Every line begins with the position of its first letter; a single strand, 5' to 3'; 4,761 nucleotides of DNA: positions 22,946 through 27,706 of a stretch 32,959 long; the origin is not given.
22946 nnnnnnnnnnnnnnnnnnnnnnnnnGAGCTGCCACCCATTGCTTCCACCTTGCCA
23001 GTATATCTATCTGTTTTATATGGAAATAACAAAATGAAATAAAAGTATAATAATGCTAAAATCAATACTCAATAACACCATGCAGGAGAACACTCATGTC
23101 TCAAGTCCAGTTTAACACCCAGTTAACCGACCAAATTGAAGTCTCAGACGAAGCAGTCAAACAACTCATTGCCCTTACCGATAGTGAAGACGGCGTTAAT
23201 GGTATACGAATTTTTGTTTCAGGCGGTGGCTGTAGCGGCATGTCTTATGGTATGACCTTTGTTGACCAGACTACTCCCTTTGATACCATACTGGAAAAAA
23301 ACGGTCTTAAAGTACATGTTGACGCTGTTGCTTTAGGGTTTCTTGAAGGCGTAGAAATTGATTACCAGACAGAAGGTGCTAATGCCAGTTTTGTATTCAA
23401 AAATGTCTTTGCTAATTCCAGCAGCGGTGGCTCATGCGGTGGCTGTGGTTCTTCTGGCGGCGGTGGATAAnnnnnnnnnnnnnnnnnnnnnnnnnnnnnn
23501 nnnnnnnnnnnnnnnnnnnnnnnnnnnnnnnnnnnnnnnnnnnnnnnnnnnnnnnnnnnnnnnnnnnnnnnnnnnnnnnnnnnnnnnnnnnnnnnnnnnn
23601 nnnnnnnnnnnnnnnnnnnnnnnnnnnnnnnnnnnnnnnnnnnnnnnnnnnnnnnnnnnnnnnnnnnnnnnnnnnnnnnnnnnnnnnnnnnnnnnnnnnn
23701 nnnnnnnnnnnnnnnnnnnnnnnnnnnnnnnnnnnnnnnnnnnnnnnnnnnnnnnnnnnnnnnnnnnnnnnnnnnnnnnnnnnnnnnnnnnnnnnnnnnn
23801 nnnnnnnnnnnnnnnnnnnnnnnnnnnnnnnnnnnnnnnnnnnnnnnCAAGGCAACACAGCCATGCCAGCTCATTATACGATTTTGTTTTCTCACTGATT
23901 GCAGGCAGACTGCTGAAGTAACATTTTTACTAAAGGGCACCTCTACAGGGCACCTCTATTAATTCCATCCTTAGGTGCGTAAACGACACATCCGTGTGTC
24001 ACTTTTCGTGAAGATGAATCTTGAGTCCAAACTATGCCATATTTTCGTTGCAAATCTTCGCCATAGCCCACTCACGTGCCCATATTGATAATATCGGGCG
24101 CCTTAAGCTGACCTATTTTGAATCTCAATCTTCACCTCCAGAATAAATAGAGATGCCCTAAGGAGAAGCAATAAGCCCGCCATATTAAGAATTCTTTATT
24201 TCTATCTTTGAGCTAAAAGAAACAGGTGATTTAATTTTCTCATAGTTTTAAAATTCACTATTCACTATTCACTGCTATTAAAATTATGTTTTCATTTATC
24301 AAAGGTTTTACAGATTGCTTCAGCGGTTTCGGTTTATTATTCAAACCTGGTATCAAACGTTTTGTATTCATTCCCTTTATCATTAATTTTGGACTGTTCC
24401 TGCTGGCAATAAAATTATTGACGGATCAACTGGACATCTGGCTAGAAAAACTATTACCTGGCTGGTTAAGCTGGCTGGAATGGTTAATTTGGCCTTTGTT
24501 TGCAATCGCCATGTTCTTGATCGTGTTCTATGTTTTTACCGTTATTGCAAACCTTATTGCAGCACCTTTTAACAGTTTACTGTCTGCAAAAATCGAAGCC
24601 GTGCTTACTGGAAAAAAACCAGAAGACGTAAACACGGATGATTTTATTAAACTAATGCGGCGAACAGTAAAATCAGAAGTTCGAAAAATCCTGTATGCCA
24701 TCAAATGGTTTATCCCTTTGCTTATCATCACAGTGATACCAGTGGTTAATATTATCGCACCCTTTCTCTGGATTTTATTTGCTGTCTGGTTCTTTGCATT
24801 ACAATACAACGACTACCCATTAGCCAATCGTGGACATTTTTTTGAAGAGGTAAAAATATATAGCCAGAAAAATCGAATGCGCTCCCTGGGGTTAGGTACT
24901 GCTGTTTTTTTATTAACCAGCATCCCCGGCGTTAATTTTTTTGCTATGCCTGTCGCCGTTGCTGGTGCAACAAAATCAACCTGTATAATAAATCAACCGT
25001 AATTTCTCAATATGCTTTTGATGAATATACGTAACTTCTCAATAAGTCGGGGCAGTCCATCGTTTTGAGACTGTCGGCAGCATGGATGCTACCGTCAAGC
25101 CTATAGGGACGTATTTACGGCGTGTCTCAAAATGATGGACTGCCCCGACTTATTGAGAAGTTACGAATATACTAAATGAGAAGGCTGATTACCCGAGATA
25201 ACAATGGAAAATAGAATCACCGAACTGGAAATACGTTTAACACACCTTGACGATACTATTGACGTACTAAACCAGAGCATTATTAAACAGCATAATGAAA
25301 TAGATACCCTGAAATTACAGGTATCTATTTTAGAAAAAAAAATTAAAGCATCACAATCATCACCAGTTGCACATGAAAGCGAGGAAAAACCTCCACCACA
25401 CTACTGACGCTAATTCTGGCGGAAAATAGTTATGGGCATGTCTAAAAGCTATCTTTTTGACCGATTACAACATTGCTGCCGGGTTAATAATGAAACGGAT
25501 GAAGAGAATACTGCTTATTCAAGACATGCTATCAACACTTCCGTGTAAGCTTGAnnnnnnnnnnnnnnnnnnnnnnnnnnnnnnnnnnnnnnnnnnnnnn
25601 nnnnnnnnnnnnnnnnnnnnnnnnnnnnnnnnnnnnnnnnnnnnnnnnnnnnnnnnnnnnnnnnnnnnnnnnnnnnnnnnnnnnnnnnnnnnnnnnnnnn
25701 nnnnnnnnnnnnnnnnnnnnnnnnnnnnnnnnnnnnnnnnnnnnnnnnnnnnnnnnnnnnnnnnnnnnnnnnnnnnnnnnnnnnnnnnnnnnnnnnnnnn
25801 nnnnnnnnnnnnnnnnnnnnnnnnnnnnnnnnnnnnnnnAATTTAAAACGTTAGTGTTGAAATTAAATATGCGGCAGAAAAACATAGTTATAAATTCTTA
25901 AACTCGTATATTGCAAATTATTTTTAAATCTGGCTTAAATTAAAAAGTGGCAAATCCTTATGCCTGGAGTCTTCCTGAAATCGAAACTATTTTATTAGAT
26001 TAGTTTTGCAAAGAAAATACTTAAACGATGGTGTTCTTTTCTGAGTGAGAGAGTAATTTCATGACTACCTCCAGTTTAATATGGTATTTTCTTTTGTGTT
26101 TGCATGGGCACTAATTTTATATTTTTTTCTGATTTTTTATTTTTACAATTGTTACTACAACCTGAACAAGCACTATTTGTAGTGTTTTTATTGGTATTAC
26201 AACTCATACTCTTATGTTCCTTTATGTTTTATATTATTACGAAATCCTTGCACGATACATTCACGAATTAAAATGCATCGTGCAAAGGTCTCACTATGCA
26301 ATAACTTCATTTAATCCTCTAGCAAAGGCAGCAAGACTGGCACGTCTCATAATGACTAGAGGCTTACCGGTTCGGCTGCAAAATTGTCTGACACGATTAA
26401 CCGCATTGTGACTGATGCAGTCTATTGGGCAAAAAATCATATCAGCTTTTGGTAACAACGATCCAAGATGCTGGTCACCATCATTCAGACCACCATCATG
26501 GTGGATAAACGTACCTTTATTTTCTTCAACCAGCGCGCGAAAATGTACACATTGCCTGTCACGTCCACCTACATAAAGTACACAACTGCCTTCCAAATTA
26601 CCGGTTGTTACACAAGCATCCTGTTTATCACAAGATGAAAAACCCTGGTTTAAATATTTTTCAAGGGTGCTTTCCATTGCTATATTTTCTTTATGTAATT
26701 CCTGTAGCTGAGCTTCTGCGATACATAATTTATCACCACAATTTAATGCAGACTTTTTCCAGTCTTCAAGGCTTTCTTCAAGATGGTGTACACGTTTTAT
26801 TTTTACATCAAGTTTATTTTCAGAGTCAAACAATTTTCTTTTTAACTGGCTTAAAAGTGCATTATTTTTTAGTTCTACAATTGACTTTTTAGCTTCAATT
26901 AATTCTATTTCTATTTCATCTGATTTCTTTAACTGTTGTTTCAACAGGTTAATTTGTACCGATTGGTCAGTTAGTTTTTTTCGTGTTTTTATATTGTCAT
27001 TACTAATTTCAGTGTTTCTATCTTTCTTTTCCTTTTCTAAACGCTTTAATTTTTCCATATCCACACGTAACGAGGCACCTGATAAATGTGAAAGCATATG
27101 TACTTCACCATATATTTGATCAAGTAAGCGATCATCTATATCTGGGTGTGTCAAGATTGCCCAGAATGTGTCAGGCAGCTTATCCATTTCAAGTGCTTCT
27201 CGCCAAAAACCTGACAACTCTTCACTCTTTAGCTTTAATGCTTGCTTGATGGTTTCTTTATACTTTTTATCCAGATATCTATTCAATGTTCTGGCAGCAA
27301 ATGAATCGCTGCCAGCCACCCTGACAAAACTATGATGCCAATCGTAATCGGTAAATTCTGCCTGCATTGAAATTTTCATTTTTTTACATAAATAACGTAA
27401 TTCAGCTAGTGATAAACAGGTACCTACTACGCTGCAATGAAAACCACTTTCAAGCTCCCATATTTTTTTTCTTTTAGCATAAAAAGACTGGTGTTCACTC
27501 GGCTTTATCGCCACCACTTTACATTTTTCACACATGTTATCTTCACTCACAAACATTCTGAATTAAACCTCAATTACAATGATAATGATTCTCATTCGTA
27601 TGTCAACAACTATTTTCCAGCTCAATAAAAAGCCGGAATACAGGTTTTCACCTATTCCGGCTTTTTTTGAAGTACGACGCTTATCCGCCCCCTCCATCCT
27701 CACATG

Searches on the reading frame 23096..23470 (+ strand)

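Call 11: search_protein_families(library=pfam, proteins=[window:23096-23470:+], max_evalue=0.001)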
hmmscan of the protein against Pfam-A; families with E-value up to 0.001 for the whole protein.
window:23096-23470:+ (124 aa): 1 family
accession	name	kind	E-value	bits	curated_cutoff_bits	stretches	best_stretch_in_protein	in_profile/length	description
PF01521.26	Fe-S_biosyn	-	1.9e-17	63.9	26.3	1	13-109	2-105/110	Iron-sulphur cluster biosynthesis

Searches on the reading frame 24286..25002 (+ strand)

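Call 11: search_protein_families(library=pfam, proteins=[window:24286-25002:+], max_evalue=0.001)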
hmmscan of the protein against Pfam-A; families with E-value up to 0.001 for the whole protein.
window:24286-25002:+ (238 aa): 1 family
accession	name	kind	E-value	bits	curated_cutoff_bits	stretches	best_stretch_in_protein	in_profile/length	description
PF07264.17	EI24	-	3.1e-47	161.7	32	1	12-222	3-199/199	Sulfate transporter CysZ/Etoposide-induced protein 2.4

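Call 107: search_protein_families(library=padloc, proteins=[window:24286-25002:+], max_evalue=0.001)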
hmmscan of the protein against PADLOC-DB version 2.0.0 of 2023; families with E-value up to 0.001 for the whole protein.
window:24286-25002:+ (238 aa): 0 families

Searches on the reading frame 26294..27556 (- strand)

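Call 11: search_protein_families(library=pfam, proteins=[window:26294-27556:-], max_evalue=0.001)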
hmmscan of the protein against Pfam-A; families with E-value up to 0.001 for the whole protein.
window:26294-27556:- (420 aa): 1 family
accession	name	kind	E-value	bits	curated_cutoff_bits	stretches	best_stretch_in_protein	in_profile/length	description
PF10087.14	DUF2325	-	1.6e-22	79.9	33.6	1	325-417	1-93/94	Uncharacterized protein conserved in bacteria (DUF2325)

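Call 107: search_protein_families(library=padloc, proteins=[window:26294-27556:-], max_evalue=0.001)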
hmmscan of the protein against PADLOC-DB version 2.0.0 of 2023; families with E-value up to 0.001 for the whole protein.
window:26294-27556:- (420 aa): 0 families
